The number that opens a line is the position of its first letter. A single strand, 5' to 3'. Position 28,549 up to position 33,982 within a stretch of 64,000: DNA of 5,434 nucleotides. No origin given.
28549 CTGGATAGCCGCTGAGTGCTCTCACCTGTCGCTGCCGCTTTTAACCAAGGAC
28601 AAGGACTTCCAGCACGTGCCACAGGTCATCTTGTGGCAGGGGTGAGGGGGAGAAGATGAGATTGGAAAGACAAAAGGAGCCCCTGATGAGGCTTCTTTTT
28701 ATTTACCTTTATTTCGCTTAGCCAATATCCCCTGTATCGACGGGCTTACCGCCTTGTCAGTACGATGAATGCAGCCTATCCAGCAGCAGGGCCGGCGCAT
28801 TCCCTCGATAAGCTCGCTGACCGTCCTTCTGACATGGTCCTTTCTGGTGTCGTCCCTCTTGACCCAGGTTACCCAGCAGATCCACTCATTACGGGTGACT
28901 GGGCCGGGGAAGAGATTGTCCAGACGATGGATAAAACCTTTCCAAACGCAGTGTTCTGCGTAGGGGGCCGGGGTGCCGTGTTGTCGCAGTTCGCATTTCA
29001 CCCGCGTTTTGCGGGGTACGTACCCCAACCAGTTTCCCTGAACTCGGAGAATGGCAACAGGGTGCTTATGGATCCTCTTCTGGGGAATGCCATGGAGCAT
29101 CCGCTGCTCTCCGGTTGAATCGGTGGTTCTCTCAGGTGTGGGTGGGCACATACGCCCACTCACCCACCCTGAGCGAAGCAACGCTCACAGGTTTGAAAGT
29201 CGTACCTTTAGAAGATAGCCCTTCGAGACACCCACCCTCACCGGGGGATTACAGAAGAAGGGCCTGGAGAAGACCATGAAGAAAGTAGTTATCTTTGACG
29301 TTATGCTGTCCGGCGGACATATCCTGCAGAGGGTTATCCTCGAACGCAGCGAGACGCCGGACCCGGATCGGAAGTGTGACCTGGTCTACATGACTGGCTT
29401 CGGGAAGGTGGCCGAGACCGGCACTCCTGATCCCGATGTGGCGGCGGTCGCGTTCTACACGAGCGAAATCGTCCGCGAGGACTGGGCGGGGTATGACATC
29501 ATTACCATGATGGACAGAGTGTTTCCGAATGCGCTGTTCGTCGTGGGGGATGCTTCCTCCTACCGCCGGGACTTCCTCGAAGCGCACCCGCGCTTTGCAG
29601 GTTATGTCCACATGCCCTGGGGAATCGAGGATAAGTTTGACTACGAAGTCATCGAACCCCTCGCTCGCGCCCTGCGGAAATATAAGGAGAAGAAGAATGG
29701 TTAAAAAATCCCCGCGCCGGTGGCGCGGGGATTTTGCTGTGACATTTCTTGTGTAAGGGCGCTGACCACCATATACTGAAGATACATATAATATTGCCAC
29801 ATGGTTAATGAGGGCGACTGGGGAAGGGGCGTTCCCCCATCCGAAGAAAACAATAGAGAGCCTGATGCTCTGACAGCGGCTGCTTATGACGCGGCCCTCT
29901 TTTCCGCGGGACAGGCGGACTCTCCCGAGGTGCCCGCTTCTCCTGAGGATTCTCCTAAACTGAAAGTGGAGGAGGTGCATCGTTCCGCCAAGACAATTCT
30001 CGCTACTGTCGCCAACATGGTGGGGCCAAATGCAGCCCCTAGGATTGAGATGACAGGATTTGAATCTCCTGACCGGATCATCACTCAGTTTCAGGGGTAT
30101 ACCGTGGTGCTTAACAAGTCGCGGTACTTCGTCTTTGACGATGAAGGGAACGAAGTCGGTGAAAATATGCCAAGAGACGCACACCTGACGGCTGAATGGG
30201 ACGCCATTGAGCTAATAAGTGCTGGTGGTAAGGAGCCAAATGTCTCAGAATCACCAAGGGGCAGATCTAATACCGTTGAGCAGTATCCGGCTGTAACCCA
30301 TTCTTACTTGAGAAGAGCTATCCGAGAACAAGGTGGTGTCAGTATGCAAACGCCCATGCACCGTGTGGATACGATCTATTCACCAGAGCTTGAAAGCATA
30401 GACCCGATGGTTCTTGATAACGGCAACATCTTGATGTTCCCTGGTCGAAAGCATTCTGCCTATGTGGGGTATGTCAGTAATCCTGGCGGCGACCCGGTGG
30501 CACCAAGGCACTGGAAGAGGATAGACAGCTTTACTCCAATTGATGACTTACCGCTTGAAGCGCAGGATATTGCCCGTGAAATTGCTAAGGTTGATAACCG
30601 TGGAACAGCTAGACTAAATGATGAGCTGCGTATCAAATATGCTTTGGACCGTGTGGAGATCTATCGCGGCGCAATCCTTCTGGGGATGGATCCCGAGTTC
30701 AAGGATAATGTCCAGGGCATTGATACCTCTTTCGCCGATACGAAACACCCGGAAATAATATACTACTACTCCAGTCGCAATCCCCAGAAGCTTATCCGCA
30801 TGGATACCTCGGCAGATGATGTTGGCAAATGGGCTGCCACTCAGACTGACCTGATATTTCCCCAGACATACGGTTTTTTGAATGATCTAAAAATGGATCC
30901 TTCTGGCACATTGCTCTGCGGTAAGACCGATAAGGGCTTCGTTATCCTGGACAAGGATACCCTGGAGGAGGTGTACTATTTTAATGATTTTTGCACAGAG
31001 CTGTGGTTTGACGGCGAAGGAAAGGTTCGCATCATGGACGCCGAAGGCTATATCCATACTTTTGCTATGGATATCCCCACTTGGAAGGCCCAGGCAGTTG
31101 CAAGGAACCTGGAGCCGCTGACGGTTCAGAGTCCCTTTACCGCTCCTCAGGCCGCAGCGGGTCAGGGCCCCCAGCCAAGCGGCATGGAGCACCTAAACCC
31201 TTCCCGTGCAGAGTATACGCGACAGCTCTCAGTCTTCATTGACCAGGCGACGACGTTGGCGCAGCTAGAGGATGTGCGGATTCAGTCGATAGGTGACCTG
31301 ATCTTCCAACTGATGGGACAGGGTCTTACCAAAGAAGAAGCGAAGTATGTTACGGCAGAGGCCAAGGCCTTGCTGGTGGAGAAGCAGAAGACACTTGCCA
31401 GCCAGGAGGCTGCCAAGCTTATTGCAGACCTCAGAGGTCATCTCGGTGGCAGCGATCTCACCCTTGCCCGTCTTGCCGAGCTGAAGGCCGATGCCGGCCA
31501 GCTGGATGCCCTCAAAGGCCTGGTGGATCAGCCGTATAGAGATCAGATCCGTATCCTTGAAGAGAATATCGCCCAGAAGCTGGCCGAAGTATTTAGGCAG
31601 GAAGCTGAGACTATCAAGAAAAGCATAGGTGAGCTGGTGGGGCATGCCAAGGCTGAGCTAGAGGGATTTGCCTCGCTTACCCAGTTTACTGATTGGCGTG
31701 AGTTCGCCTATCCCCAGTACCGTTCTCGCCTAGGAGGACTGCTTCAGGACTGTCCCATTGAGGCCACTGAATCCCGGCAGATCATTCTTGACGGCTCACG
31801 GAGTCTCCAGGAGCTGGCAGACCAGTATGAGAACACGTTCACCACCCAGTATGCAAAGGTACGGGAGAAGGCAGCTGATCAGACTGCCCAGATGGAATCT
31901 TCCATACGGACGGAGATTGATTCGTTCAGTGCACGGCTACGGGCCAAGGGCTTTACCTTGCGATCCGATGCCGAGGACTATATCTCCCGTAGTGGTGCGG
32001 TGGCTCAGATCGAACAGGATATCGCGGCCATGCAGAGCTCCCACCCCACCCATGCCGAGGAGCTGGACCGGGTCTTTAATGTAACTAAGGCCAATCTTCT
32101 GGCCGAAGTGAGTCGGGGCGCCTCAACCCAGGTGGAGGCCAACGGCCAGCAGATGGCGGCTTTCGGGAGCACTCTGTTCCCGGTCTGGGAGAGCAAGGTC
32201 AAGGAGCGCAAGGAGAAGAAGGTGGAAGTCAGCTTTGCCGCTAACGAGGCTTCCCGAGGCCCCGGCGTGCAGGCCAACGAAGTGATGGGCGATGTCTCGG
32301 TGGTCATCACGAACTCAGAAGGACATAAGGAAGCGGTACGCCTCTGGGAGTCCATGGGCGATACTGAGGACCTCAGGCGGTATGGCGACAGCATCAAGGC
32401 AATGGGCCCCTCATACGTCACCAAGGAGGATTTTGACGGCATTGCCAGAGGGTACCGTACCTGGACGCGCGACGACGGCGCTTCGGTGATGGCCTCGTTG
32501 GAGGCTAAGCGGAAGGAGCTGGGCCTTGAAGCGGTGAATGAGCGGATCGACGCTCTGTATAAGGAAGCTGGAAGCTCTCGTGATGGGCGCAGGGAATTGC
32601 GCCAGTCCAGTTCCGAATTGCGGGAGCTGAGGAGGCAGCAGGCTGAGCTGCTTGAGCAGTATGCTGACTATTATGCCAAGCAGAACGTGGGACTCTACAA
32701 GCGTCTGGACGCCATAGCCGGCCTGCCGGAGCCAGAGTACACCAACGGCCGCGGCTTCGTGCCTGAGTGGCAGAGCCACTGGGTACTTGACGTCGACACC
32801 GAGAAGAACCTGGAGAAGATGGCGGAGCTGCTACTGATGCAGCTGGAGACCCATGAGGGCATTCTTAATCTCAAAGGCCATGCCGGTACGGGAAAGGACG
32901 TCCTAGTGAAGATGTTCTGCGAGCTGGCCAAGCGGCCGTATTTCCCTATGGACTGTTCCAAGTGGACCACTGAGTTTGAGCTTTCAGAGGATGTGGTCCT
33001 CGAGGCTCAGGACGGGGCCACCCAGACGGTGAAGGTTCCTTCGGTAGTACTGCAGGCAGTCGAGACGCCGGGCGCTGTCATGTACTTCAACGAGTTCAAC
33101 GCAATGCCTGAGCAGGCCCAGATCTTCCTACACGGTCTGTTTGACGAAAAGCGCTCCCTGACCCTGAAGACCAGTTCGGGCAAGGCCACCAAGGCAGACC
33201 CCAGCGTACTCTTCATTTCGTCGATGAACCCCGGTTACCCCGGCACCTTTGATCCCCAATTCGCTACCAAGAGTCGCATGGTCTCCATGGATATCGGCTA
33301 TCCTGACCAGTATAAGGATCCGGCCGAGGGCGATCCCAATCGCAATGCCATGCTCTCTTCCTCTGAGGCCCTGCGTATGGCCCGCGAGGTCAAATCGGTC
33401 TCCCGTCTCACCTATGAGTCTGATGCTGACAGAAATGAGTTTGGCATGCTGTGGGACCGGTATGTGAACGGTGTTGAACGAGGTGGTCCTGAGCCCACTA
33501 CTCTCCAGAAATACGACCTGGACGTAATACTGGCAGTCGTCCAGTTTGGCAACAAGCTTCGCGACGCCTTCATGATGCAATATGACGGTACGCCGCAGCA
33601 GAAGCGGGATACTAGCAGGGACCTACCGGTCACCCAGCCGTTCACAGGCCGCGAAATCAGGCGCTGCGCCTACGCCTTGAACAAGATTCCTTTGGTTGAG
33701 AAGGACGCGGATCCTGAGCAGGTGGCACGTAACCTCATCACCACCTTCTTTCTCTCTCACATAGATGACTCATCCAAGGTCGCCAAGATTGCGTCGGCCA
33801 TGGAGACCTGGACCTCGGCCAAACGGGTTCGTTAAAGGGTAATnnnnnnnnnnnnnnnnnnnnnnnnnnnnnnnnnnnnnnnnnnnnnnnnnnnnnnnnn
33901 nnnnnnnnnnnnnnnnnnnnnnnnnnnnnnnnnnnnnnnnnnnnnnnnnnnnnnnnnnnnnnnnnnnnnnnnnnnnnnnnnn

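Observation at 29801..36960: Giant two-gene module: MoxR-like AAA+ fusion protein (1344 aa) plus transglutaminase-like/vWA protein (1038 aa), a candidate novel NTP-dependent conflict or surface-remodelling system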

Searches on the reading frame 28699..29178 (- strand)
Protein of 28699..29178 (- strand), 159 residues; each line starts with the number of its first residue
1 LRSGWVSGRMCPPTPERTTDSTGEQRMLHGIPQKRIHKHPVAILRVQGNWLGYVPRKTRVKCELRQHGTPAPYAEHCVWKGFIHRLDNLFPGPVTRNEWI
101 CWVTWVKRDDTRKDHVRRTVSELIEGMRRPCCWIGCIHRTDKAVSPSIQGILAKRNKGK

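Call 9: search_protein_families(library=pfam, proteins=[window:28699-29178:-], max_evalue=0.01)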
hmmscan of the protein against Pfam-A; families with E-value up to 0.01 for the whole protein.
window:28699-29178:- (159 aa): 1 family
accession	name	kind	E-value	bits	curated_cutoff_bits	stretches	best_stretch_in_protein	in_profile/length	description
PF13376.11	OmdA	-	0.00017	21.9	25.6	1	94-126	28-60/60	Bacteriocin-protection, YdeI or OmpD-Associated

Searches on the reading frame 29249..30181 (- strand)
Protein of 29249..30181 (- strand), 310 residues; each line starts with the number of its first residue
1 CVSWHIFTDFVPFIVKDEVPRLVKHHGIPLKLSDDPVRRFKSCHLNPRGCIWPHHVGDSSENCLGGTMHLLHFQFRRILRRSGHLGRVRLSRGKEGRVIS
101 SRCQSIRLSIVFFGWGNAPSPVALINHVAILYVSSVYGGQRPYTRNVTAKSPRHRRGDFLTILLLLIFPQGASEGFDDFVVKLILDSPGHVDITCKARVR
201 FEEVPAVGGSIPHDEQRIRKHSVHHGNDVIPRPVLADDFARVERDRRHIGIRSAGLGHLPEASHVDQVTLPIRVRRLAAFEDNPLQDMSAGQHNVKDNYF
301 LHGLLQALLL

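Call 9: search_protein_families(library=pfam, proteins=[window:29249-30181:-], max_evalue=0.01)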
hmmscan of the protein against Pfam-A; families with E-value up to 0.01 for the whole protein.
window:29249-30181:- (310 aa): 0 families

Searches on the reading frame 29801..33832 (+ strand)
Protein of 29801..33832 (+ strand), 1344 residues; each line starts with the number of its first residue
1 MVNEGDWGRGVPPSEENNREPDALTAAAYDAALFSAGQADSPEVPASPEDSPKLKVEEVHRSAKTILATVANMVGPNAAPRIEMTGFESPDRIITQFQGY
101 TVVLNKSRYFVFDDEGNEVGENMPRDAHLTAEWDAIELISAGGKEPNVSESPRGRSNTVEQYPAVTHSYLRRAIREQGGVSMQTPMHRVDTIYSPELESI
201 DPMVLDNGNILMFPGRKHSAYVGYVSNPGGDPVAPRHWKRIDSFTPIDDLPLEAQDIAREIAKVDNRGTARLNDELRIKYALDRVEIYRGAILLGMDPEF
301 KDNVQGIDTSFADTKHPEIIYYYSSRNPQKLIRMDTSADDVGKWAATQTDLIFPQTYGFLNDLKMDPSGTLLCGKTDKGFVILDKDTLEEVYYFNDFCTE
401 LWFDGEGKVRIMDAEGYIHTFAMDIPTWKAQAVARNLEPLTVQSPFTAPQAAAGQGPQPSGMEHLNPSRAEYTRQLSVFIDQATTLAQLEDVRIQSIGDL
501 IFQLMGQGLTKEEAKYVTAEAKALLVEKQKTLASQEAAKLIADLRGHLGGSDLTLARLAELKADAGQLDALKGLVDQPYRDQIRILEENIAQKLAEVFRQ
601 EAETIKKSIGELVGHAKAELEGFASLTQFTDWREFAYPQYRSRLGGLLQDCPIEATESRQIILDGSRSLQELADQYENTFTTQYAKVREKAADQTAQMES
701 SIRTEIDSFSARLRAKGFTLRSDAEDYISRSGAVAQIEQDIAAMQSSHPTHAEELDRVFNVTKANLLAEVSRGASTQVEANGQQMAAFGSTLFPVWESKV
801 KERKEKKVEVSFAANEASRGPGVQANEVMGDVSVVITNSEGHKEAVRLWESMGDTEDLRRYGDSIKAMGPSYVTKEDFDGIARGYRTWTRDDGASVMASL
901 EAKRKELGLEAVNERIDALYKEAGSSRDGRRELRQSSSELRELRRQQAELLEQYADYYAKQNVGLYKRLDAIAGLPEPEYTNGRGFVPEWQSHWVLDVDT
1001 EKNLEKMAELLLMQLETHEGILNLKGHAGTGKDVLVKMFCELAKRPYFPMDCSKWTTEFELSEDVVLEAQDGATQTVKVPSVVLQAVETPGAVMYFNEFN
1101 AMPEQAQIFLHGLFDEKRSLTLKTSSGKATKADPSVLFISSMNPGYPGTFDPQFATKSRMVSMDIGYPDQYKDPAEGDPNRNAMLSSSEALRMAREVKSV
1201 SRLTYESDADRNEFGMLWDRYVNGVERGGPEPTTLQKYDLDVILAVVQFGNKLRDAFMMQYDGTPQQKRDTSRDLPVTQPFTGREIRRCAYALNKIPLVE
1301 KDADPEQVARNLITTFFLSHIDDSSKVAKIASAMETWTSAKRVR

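Call 5: search_protein_families(library=pfam, proteins=[window:29801-33832:+], max_evalue=1)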
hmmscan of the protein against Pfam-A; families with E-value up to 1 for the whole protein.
window:29801-33832:+ (1344 aa): 2 families
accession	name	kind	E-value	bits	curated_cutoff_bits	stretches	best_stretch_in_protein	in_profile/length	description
PF07728.20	AAA_5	-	1.2e-12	48.4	22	1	1024-1160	4-139/139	AAA domain (dynein-related subfamily)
PF00004.35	AAA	-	0.15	13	21.2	1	1024-1159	3-122/131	ATPase family associated with various cellular activities (AAA)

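Call 6: search_protein_families(library=ncbifam, proteins=[window:29801-33832:+], max_evalue=1)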
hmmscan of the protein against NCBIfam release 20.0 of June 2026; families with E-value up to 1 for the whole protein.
window:29801-33832:+ (1344 aa): 1 family
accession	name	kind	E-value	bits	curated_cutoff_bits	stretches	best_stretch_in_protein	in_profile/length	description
TIGR02640.1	gas_vesic_GvpN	equivalog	0.00031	20.3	266.8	1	1083-1173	99-190/262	gas vesicle protein GvpN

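Call 11: find_homologous_proteins(query=window:29801-33832:+)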
Query window:29801-33832:+ (1344 aa): 1 proteins with E <= 0.001 among 8000 candidates.
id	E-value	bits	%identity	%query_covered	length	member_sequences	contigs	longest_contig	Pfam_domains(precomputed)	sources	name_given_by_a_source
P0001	5.2e-264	898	41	85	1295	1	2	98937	PF07728.21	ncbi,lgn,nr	ncbi:AAA family ATPase [Patescibacteria group bacterium]|nr:AAA family ATPase [Patescibacteria group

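Call 13: find_encoding_contigs(protein=P0001, flank=10000)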
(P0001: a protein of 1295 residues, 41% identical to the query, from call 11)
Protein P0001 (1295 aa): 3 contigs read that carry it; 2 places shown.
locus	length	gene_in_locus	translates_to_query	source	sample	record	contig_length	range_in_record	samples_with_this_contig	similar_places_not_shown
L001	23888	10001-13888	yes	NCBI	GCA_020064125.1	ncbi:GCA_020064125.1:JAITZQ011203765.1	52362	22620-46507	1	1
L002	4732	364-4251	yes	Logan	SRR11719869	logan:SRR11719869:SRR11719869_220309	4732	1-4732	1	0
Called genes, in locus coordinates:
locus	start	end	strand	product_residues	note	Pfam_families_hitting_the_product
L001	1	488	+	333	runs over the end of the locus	PF02779:Transket_pyr, PF02780:Transketolase_C, PF17147:PFOR_II (faint), PF22613:Transketolase_C_1 (weak)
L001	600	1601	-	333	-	PF00294:PfkB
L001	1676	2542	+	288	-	PF01116:F_bP_aldolase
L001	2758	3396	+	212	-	PF01386:Ribosomal_L25p, PF14693:Ribosomal_TL5_C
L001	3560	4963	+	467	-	PF24568:CC_PcsB (weak)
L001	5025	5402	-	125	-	-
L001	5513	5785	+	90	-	PF01197:Ribosomal_L31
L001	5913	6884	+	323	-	PF03462:PCRF, PF00472:RF-1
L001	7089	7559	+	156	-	-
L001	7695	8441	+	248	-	PF00318:Ribosomal_S2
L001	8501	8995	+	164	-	PF00889:EF_TS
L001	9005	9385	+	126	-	-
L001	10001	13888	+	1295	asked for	PF07728:AAA_5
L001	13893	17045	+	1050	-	PF01841:Transglut_core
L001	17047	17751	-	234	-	-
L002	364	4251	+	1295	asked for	PF07728:AAA_5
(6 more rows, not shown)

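Call 46: search_protein_families(library=padloc, proteins=[window:29801-33832:+], max_evalue=0.1)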
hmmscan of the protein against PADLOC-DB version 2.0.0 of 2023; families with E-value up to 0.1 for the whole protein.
window:29801-33832:+ (1344 aa): 2 families
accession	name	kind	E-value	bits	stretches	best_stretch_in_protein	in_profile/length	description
PDLC04887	PDC-S06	-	0.0024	14.5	1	586-717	305-434/790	-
PDLC04475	PDC-M16A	-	0.035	10.6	1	998-1042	14-54/721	-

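Call 47: search_protein_families(library=phrogs, proteins=[window:29801-33832:+], max_evalue=0.1)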
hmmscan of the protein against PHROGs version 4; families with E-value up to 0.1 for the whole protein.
window:29801-33832:+ (1344 aa): 2 families
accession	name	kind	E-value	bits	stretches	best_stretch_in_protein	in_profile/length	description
phrog_249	-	moron, auxiliary metabolic gene and host takeover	4.5e-12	47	1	963-1170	80-280/380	porphyrin biosynthesis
phrog_168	-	DNA, RNA and nucleotide metabolism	0.0056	17.4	1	1023-1117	46-127/314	clamp loader of DNA polymerase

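Call 58: predict_structure(alignment_id=A3)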
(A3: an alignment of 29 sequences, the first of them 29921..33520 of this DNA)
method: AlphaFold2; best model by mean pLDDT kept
length: 1200 residues; sequences in the alignment: 29
mean_pLDDT: 66.8   pTM: 0.39
mean pLDDT of the five models: 66.8, 66.7, 66.7, 66.0, 63.9
residues with pLDDT >= 90: 88; 70-90: 578; 50-70: 236; < 50: 298
segments of 3 or more residues with pLDDT < 50: 1-23, 34-52, 80-91, 95-162, 164-166, 186-197, 216-218, 220-294, 298-317, 389-404, 408-425, 812-823
pLDDT, mean of each block of 10 residues (from residue 1): 34 34 52 43 33 55 63 63 43 46 29 25 26 27 23 33 49 53 47 43 55 48 34 34 28 25 25 39 40 45 40 48 68 76 68 72 71 68 51 35 45 40 56 78 78 63 76 80 83 86 84 76 78 82 84 85 88 91 84 87 85 87 91 86 71 76 85 78 87 91 86 82 72 62 80 79 69 86 86 79 73 45 53 88 87 81 89 87 82 84 88 85 84 67 68 72 91 89 83 90 89 73 67 71 85 90 78 68 61 87 75 82 79 71 65 60 70 78 74 72
secondary structure, 60 per line:
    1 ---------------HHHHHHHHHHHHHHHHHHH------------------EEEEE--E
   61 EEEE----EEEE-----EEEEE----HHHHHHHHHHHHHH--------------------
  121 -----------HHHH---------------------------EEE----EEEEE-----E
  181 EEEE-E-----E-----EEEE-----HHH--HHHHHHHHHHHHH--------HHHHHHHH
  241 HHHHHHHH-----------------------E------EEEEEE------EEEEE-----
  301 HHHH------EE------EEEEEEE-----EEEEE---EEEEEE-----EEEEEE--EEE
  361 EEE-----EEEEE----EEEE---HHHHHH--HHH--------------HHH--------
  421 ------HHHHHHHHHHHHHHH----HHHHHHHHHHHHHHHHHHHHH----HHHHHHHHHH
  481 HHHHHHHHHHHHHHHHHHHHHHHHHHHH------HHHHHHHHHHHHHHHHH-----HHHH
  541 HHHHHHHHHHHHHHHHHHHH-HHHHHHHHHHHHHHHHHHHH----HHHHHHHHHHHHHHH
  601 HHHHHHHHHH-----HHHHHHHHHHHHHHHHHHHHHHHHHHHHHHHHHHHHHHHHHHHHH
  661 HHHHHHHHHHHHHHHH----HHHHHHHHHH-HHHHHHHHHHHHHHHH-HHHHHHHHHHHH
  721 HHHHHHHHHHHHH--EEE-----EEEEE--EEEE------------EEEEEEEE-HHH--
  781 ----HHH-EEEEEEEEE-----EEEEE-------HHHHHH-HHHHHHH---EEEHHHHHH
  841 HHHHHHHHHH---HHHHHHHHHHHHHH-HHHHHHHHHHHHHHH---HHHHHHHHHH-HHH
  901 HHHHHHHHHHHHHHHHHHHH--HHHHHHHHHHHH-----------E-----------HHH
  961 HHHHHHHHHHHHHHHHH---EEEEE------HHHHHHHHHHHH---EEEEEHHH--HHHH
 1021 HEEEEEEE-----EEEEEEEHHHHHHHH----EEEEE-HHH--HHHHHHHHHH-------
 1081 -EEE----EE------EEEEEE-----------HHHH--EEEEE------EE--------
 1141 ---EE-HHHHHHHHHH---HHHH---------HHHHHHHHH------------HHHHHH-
elements in order (helices of 4 or more, strands of 3 or more residues): H16-34 E53-57 E60-64 E69-72 E78-82 H87-100 H132-135 E163-165 E170-174 E180-184 E198-201 H212-224 H233-248 E279-284 E291-295 H301-304 E319-325 E331-335 E339-344 E350-355 E358-363 E369-373 E378-381 H385-390 H427-441 H446-466 H471-508 H515-531 H537-560 H562-581 H586-610 H616-676 H681-690 H692-707 H709-733 E736-738 E744-748 E751-754 E767-774 E789-797 E803-807 H815-820 H822-828 E832-834 H835-850 H854-867 H869-883 H887-896 H898-920 H923-934 H958-977 E981-985 H992-1003 E1007-1011 H1017-1021 E1022-1028 E1034-1040 H1041-1048 E1053-1057 H1064-1073 E1082-1084 E1097-1102 H1114-1117 E1120-1124 H1147-1156 H1160-1163 H1173-1181 H1194-1199

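Call 61: fold_search(model_id=the predicted structure, library=pdb)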
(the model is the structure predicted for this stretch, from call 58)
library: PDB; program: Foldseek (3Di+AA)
matches with E <= 10: 1498; with E <= 0.001: 240
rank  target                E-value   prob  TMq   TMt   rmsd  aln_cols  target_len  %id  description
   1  7k5b_C                7.1e-08  1.00  0.12  0.05  39.9       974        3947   11  Structure of outer-arm dynein bound to microtubule doublet in microtubule binding state 2 (MTBS-2) (released 2021-09-29)
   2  9qh7_E                8.2e-08  1.00  0.12  0.52   6.8       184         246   23  NorQ in complex with NorD VWA domain steep staircase subset 1 from Paracoccus denitrificans (released 2026-03-25)
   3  9qh9_C                8.6e-08  1.00  0.12  0.51   6.8       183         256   23  NorQ in complex with NorD VWA domain steep staircase subset 2 from Paracoccus denitrificans (released 2026-03-25)
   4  6l1q_A                1.5e-07  1.00  0.12  0.49   7.1       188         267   23  Crystal structure of AfCbbQ2, a MoxR AAA+-ATPase and CbbQO-type Rubisco activase from Acidithiobacillus ferrooxidans (released 2019-12-18)
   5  8glv_Mm               1.7e-07  1.00  0.13  0.06  37.1       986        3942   12  96-nm repeat unit of doublet microtubules from Chlamydomonas reinhardtii flagella (released 2023-05-31)
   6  9fqr_Xy               1.7e-07  1.00  0.11  0.04  45.1       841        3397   13  96-nm repeat of axonemal doublet microtubules from bovine sperm (released 2025-03-26)
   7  7k58_C                2.8e-07  1.00  0.12  0.05  40.1       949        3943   11  Structure of outer-arm dyneins bound to microtubule with microtubule binding state 1(MTBS-1) (released 2021-09-29)
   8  9qh4_C                3.4e-07  1.00  0.12  0.51   6.8       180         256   23  NorQ hexamer from Paracoccus denitrificans (released 2026-03-25)
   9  9y6s_6o               3.8e-07  1.00  0.12  0.04  31.1       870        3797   12  96-nm repeat of the Leishmania tarentolae doublet microtubule (released 2025-12-17)
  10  9qh8_C                5.0e-07  1.00  0.12  0.50   6.8       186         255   22  reduced NorQ-NorD VWA domain complex from Paracoccus denitrificans (released 2026-03-25)
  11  9qh6_B                5.3e-07  1.00  0.12  0.51   6.9       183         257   23  NorQ in complex with NorD VWA domain from Paracoccus denitrificans (released 2026-03-25)
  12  9fqr_Hl               5.8e-07  1.00  0.13  0.05  29.6       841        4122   11  96-nm repeat of axonemal doublet microtubules from bovine sperm (released 2025-03-26)
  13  8bwy_C                7.1e-07  1.00  0.12  0.04  41.2       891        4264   13  In situ outer dynein arm from Chlamydomonas reinhardtii in a pre-power stroke state (released 2023-05-10)
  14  9qhd_B                7.4e-07  1.00  0.12  0.51   7.0       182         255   25  NorQD complex state 1 from Jhaorihella thermophila (released 2026-03-25)
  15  9qhd_C                7.4e-07  1.00  0.12  0.49   6.8       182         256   23  NorQD complex state 1 from Jhaorihella thermophila (released 2026-03-25)
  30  9qh4_F                1.7e-06  1.00  0.12  0.50   7.3       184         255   21  NorQ hexamer from Paracoccus denitrificans (released 2026-03-25)
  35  9qh4_A                2.6e-06  1.00  0.13  0.52   9.8       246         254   18  NorQ hexamer from Paracoccus denitrificans (released 2026-03-25)
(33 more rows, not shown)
